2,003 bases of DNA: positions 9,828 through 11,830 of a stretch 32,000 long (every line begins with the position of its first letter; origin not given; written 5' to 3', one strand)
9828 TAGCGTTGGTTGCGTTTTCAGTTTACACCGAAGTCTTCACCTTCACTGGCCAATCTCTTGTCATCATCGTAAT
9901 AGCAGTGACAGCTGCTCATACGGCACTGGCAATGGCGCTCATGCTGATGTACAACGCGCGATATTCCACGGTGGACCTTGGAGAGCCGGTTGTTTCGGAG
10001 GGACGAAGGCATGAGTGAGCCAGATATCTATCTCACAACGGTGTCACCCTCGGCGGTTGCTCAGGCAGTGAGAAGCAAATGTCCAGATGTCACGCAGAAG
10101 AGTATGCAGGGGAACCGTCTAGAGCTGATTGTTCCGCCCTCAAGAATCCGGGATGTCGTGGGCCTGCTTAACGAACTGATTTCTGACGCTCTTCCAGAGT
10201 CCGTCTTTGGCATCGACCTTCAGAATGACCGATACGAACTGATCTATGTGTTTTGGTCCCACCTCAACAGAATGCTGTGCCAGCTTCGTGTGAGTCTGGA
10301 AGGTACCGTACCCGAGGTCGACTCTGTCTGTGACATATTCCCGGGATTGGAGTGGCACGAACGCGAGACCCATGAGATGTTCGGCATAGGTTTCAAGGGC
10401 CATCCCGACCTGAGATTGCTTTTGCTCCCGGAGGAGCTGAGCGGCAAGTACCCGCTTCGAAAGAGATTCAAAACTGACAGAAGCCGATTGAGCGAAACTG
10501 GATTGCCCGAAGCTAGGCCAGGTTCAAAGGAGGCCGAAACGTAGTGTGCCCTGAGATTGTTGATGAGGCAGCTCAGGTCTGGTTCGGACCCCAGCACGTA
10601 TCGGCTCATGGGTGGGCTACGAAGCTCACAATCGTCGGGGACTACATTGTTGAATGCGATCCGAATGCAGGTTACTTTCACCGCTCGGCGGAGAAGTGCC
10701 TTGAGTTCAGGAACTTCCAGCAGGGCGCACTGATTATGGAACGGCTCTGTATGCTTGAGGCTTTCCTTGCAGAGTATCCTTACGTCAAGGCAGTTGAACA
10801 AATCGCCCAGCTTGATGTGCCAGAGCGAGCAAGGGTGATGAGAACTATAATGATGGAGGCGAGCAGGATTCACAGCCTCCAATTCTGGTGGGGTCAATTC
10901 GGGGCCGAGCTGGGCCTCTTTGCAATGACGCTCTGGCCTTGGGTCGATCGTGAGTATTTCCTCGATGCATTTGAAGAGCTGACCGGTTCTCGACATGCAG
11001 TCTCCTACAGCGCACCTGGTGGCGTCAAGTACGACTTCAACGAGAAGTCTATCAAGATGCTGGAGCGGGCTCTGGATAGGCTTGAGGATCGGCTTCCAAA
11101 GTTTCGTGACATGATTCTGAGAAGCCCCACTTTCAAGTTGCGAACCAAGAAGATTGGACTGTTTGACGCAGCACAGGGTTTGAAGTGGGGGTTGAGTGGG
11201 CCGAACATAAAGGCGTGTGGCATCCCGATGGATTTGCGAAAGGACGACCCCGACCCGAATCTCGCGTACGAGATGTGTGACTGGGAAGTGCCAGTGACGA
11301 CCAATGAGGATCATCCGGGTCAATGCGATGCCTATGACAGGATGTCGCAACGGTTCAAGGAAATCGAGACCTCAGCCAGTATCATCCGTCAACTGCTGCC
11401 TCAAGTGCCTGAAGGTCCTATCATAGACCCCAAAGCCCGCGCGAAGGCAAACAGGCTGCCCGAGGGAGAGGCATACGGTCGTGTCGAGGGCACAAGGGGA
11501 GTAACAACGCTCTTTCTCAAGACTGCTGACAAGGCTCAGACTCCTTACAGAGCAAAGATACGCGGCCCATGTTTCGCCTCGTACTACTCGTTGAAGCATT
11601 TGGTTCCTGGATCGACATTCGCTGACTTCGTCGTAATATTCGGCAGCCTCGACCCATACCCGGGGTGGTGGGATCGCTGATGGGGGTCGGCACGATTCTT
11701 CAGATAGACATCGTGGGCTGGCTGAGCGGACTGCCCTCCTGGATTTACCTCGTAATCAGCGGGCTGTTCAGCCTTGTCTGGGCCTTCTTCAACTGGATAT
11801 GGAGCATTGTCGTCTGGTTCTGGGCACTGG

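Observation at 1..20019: Candidate undescribed respiratory system: four-pump complex I homologue with a covalently attached flavoprotein input, beside a CCG reductase and MenA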

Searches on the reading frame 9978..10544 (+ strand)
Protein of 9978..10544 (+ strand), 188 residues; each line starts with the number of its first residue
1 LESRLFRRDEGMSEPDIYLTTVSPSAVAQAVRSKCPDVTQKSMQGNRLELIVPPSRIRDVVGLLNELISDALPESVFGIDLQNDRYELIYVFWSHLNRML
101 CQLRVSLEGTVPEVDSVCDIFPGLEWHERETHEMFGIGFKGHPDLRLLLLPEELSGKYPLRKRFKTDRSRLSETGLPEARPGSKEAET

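Call 4: search_protein_families(library=pfam, proteins=[window:9978-10544:+])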
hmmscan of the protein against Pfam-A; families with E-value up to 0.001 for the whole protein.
window:9978-10544:+ (188 aa): 1 family
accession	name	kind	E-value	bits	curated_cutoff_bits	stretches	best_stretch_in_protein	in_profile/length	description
PF00329.25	Complex1_30kDa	-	6.3e-28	98.3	22.5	1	51-167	2-121/124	Respiratory-chain NADH dehydrogenase, 30 Kd subunit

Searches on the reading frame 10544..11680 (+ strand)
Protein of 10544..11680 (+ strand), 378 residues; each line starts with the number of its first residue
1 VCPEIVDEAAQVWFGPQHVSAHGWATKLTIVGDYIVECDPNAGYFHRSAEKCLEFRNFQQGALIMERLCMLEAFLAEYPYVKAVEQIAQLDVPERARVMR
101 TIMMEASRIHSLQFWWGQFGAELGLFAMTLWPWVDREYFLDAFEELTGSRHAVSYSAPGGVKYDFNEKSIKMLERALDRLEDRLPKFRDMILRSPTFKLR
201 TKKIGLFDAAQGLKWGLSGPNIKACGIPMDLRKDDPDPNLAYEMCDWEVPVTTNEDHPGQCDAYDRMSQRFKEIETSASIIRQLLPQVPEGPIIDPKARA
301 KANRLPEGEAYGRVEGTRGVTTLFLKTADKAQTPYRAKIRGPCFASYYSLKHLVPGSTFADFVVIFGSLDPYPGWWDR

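Call 4: search_protein_families(library=pfam, proteins=[window:10544-11680:+])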
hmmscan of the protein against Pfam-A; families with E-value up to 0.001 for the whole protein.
window:10544-11680:+ (378 aa): 2 families
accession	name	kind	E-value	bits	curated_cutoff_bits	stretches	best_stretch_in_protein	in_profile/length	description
PF00346.24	Complex1_49kDa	-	2.1e-61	207.8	24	2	123-299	2-170/271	Respiratory-chain NADH dehydrogenase, 49 Kd subunit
PF00374.24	NiFeSe_Hases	-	0.00055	19.4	25.8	1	47-111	1-65/508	Nickel-dependent hydrogenase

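Call 44: find_homologous_proteins(query=window:10544-11680:+)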
Query window:10544-11680:+ (378 aa): 250 proteins with E <= 0.001 among 3710 candidates; the best 120 are listed. Only proteins of 207 to 662 residues were searched: fused or split forms outside these lengths cannot appear, so this answer is no evidence that the protein stands alone or is whole; lengths 'longer' or 'shorter' looks for them.
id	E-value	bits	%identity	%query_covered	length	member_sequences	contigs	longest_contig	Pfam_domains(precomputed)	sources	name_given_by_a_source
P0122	1.5e-255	865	95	100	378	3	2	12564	PF00346.25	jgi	jgi:NADH-quinone oxidoreductase subunit D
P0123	2.3e-244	829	90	100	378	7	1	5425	PF00346.25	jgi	-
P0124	6.3e-233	791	87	100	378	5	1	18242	PF00374.25,PF00346.25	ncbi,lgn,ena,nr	ncbi:MAG: hypothetical protein C4K49_11040 [Candidatus Thorarchaeota archaeon]|nr:MAG: hypothetical 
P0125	6.8e-233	791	87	100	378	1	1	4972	PF00374.25,PF00346.25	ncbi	-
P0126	7.6e-233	791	87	100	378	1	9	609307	PF00374.25,PF00346.25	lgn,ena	-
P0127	1.4e-232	790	87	99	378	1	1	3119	PF00374.25,PF00346.25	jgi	jgi:NADH-quinone oxidoreductase subunit D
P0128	2.9e-232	789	86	100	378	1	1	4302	PF00374.25,PF00346.25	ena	-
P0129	3.5e-225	765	84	100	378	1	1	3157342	PF00374.25,PF00346.25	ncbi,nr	ncbi:MAG: hypothetical protein JSW61_07530 [Candidatus Thorarchaeota archaeon]|nr:MAG: hypothetical 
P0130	3.9e-224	762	82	100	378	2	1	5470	PF00374.25,PF00346.25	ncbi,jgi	ncbi:MAG: NADH-quinone oxidoreductase subunit D [Candidatus Thorarchaeota archaeon]|jgi:NADH-quinone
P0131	3.0e-223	759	83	100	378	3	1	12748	PF00374.25,PF00346.25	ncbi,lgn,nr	ncbi:MAG: hypothetical protein EAX95_15430 [Candidatus Thorarchaeota archaeon]|nr:hypothetical prote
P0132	4.2e-222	755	82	100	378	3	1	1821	PF00346.25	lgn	-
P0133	2.4e-220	749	82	100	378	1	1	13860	PF00346.25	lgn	-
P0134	3.0e-219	746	82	100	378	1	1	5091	PF00374.25,PF00346.25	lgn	-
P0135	9.5e-219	744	80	100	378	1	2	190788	PF00346.25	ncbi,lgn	-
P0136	9.8e-219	744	80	100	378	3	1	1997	PF00346.25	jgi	jgi:NADH-quinone oxidoreductase subunit D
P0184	3.5e-111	390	50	98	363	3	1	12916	PF00346.25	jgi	-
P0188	2.0e-105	371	48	98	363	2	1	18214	PF00346.25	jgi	-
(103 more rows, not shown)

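Call 45: find_encoding_contigs(protein=P0188, flank=10000, max_places=1)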
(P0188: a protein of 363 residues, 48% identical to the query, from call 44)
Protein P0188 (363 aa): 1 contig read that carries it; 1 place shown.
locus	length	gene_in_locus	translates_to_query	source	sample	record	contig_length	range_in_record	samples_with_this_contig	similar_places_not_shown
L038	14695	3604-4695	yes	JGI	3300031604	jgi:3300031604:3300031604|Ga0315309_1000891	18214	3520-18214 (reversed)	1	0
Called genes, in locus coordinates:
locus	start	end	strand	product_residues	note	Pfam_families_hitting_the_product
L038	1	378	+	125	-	?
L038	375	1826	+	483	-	PF13183:Fer4_8, PF02754:CCG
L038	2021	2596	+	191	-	PF00499:Oxidored_q3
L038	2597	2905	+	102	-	PF00420:Oxidored_q2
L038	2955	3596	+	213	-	PF00329:Complex1_30kDa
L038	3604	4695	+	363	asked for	PF00346:Complex1_49kDa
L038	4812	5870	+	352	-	PF00146:NADHdh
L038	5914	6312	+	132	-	PF13534:Fer4_17 (faint), PF13746:Fer4_18 (weak), PF13183:Fer4_8 (faint), PF14697:Fer4_21 (faint), PF13237:Fer4_10, PF12838:Fer4_7, PF13187:Fer4_9, PF00037:Fer4 (weak), +3 more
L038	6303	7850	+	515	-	PF00662:Proton_antipo_N, PF00361:Proton_antipo_M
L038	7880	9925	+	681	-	PF00662:Proton_antipo_N, PF00361:Proton_antipo_M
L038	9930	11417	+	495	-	PF00361:Proton_antipo_M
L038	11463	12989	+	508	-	PF00361:Proton_antipo_M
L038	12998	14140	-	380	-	PF01321:Creatinase_N, PF00557:Peptidase_M24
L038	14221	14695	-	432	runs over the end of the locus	PF07690:MFS_1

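Call 46: find_encoding_contigs(protein=P0184, flank=10000, max_places=1)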
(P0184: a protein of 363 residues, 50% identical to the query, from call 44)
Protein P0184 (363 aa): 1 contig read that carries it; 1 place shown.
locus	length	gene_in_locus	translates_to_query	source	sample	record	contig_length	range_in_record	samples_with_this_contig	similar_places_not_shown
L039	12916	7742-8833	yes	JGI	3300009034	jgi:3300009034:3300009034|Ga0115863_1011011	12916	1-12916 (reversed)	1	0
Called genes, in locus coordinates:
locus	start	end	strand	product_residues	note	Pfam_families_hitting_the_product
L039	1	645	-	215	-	?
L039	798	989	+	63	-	-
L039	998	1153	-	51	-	-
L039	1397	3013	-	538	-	PF07969:Amidohydro_3, PF01979:Amidohydro_1 (faint), PF07969:Amidohydro_3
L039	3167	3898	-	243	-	-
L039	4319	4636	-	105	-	-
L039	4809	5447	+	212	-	PF10050:DUF2284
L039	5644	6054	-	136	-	PF00507:Oxidored_q4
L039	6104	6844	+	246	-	PF00499:Oxidored_q3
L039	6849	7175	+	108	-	PF00420:Oxidored_q2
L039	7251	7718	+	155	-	PF00329:Complex1_30kDa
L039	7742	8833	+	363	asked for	PF00346:Complex1_49kDa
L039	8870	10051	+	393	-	PF00146:NADHdh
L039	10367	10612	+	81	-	-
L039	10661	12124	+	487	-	PF00662:Proton_antipo_N (faint), PF00361:Proton_antipo_M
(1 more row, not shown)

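Call 48: find_related_loci(query=P0188, collection=genome_contigs, flank=10000)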
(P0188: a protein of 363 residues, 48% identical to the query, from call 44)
Query P0188 (363 aa) in genome_contigs; peptide patterns used: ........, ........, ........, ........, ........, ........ (x = any residue, [..] = any of these).
57 stretches matched a pattern, but none encodes a relative of the query by tblastn (E <= 1e-3).

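Call 50: search_solved_structures(query=window:10544-11680:+, show_alignments=3, max_evalue=1e-10)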
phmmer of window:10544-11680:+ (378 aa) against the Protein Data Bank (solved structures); distinct sequences matched with E-value up to 1e-10: 54.
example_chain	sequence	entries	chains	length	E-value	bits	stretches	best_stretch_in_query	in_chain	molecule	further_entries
6u8y_L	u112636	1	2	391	5e-57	196.8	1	8-375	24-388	NADH dehydrogenase subunit D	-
2fug_4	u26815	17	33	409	2.2e-51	178.2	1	7-299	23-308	NADH-quinone oxidoreductase chain 4 | NADH-QUINONE OXIDOREDUCTASE SUBUNIT 4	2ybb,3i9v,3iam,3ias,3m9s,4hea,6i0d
8e9g_D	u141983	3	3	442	5.8e-51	176.8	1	11-295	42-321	NADH-quinone oxidoreductase subunit D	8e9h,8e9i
6gcs_C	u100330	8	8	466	3.4e-49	171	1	11-293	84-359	49-KDA PROTEIN (NUCM) | Subunit NUCM of NADH:Ubiquinone Oxidoreductase (Complex I) | NUCM protein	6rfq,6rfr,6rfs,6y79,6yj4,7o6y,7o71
6h8k_C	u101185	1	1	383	5e-49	170.5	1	13-293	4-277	NUCM protein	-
7awt_D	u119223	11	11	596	8.9e-49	169.6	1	14-293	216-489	NADH-quinone oxidoreductase subunit C/D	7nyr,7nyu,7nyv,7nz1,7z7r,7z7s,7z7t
9taj_C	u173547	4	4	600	9.2e-49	169.6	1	14-293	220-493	NADH-quinone oxidoreductase subunit C/D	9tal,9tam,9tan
6hum_H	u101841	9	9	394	1.4e-48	169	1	11-299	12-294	NAD(P)H-quinone oxidoreductase subunit H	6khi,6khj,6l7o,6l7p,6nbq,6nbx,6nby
7p61_C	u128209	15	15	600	1.7e-48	168.7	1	14-293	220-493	NADH-quinone oxidoreductase subunit C/D | NADH-quinone oxidoreductase subunit CD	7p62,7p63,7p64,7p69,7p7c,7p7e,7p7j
7b0n_D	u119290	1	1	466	2.3e-48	168.3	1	11-293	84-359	NUCM protein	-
8ba0_D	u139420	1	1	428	3.5e-48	167.7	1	13-299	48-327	Complex I-49kD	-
8b9z_D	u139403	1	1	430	3.6e-48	167.7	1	13-299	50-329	Complex I-49kD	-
9iho_D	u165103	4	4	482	4.3e-48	167.4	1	13-293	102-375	NUCM (49 kDa) subunit of mitochondrial NADH:ubiquinone oxidoreductase (Complex I)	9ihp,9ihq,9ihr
8esw_S2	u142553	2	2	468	5.1e-48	167.1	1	13-299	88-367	Complex I-49kD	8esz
7arc_D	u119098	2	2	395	6.8e-48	166.7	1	12-298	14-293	ND7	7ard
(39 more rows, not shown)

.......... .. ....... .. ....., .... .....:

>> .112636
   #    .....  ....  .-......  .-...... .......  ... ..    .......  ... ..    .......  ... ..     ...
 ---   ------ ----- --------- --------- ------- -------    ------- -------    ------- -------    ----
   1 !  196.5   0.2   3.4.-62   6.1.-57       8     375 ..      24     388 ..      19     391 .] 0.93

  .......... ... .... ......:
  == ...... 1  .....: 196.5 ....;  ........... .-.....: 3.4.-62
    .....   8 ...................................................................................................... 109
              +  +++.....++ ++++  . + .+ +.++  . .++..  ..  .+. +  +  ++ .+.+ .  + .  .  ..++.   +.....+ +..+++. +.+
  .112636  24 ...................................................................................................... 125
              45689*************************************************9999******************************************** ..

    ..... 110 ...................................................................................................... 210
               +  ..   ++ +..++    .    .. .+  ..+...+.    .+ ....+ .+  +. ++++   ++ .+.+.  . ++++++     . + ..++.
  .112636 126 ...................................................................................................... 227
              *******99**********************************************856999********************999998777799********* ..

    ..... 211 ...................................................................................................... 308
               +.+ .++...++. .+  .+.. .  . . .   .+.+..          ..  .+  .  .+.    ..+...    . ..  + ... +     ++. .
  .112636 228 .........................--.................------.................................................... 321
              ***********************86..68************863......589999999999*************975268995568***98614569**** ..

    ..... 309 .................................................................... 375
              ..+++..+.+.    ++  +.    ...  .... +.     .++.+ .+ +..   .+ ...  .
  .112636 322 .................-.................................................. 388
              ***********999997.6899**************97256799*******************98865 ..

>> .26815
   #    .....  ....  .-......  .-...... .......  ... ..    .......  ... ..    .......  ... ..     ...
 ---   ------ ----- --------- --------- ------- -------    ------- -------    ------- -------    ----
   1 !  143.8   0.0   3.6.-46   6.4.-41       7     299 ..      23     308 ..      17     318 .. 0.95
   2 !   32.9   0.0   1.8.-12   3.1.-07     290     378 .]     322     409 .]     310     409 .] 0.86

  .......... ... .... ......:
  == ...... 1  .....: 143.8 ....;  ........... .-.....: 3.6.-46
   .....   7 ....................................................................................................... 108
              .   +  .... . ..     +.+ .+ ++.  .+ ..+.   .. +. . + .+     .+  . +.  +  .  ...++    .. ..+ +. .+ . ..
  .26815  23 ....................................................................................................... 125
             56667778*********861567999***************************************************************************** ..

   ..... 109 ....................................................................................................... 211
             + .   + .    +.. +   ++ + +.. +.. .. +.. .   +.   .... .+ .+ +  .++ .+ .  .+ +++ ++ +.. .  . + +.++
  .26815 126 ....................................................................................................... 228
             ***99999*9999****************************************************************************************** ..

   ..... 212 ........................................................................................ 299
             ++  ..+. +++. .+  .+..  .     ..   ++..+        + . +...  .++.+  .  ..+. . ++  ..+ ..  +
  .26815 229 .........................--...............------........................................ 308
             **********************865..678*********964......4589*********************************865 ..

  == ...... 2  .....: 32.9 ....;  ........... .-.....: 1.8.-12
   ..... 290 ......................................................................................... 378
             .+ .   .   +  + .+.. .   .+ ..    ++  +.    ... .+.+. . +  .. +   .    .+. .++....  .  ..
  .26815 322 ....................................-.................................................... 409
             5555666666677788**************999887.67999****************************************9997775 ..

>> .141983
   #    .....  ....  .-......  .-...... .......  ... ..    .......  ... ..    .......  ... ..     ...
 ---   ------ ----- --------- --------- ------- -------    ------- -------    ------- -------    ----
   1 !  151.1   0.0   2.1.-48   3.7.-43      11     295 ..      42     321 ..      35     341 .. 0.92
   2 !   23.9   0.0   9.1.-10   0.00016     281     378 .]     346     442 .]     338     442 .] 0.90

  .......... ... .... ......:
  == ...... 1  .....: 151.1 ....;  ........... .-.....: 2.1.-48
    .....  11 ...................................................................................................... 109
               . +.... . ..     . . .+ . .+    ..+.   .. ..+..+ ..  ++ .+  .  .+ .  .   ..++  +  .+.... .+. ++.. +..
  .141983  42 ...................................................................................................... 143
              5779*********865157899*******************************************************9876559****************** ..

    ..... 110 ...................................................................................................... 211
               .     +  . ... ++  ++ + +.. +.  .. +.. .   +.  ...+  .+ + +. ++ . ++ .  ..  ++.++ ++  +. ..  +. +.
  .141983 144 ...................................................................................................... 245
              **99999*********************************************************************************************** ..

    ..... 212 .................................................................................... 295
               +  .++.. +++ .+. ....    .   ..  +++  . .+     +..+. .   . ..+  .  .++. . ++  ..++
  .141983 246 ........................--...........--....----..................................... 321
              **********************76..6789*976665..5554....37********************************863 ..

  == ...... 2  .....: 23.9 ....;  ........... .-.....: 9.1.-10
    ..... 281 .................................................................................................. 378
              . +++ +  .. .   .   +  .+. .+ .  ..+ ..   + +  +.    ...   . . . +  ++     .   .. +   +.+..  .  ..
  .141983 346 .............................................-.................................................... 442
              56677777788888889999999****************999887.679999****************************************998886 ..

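Call 53: search_protein_families(library=ncbifam, proteins=[window:10544-11680:+], max_evalue=0.00001)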
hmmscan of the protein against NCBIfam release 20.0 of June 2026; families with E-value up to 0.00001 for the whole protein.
window:10544-11680:+ (378 aa): 7 families
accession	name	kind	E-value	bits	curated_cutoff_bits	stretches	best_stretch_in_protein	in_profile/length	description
NF004739.1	PRK06075.1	equivalog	4e-96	322.1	360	1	11-378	2-384/384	NADH-quinone oxidoreductase subunit D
TIGR01962.1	NuoD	equivalog_domain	1.6e-78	264.3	459.35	2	12-298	5-284/386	NADH dehydrogenase (quinone) subunit D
NF008974.0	PRK12322.1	equivalog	2.5e-77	260.3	522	1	8-371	5-359/366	NADH-quinone oxidoreductase subunit D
NF040602.1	F420_dehyd_FpoD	exception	1.9e-72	244.4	600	1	11-373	9-367/372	F420H2 dehydrogenase subunit FpoD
NF008728.0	PRK11742.1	equivalog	7.8e-66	222.7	840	2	14-293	219-491/598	NADH-quinone oxidoreductase subunit C/D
NF009808.0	PRK13292.1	equivalog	8.6e-63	212.4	1156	2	7-299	405-690/791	NADH-quinone oxidoreductase subunit B/C/D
NF005649.0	PRK07415.1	equivalog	6.6e-57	193.3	583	2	9-299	10-294/394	NAD(P)H-quinone oxidoreductase subunit H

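Call 61: search_protein_families(library=pfam, proteins=[L038:375-1826:+])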
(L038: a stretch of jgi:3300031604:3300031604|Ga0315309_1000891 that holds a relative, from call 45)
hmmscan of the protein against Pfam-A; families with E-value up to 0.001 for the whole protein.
L038:375-1826:+ (483 aa): 7 families
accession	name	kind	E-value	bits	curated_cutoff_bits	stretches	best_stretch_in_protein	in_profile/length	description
PF02754.22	CCG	-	2.5e-32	111.2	20.6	2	225-305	1-81/85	Cysteine-rich domain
PF13183.11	Fer4_8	-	5.1e-09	37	27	1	27-109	1-67/68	4Fe-4S dicluster domain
PF13187.11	Fer4_9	-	2.2e-05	24.8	27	0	96-113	2-19/52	4Fe-4S dicluster domain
PF13534.11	Fer4_17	-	4.3e-05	24.4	22.2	1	30-111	1-61/61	4Fe-4S dicluster domain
PF13459.11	Fer4_15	-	0.00044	21.4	22.4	0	26-47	3-25/66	4Fe-4S single cluster domain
PF13237.11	Fer4_10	-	0.00051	20.4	25.5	0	95-106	8-19/53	4Fe-4S dicluster domain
PF12797.12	Fer4_2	-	0.00053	20.2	24.5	0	25-42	4-21/22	4Fe-4S binding domain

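Call 115: search_protein_families(library=pfam, proteins=[L038:1-375:+], max_evalue=1)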
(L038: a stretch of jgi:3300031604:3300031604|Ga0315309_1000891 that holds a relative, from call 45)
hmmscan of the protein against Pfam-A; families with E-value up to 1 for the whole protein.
L038:1-375:+ (125 aa): 1 family
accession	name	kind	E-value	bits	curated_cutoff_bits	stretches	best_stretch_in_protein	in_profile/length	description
PF02665.19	Nitrate_red_gam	-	0.0033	17.5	22.9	1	68-108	170-210/217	Nitrate reductase gamma subunit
